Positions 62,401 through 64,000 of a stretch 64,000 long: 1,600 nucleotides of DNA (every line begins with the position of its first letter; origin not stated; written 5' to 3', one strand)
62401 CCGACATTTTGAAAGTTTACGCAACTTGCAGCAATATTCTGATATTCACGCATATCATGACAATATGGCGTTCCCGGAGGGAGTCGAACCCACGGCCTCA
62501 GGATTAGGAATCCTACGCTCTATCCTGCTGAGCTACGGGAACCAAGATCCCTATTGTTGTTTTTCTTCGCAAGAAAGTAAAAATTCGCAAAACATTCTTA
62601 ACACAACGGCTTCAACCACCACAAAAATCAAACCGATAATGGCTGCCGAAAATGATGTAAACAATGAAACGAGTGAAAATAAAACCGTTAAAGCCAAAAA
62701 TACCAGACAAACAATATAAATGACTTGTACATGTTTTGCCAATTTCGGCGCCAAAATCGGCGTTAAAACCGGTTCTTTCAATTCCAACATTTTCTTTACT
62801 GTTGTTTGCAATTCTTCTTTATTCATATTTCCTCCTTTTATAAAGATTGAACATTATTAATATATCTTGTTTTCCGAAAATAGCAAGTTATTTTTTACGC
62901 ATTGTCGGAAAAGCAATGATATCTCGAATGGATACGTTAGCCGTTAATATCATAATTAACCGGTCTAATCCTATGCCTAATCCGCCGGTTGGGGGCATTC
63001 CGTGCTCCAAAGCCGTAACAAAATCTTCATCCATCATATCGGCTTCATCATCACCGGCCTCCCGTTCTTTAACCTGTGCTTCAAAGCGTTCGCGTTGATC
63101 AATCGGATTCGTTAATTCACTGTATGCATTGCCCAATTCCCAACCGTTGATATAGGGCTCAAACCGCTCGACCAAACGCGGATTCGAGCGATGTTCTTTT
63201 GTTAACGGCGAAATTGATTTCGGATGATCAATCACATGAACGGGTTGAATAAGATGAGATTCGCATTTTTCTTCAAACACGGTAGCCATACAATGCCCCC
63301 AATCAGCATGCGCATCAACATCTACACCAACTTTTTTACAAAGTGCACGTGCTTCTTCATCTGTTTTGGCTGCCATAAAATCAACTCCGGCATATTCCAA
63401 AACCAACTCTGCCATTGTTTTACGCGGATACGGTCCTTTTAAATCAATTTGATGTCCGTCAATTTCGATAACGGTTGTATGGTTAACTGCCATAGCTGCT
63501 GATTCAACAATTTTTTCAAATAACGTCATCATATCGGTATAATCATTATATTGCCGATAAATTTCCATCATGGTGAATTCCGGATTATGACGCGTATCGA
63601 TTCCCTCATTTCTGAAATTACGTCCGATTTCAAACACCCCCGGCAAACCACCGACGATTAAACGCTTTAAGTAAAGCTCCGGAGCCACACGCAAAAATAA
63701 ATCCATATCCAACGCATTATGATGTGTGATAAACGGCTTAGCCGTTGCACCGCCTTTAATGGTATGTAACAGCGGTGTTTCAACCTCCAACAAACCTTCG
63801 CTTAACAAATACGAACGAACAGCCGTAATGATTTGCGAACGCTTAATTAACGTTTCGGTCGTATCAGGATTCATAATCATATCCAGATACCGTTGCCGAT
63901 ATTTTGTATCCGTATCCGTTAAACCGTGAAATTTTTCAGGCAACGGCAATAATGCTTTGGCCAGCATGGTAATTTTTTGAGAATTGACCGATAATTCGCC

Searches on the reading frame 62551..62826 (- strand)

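Call 99: search_protein_families(library=pfam, proteins=[window:62551-62826:-], max_evalue=0.0001)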
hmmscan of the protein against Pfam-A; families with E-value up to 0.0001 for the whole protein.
window:62551-62826:- (91 aa): 1 family
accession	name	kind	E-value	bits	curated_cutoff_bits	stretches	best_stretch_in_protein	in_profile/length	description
PF14110.11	DUF4282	-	2.9e-06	28.2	27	1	31-85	11-73/86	Domain of unknown function (DUF4282)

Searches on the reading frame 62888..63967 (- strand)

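Call 33: search_protein_families(library=pfam, proteins=[window:62888-63967:-], max_evalue=0.00001)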
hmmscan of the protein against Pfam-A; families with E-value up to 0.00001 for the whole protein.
window:62888-63967:- (359 aa): 1 family
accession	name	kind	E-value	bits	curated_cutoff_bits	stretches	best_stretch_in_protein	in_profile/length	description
PF00152.25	tRNA-synt_2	-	8.4e-88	294.8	25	1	19-356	2-307/308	tRNA synthetases class II (D, K and N)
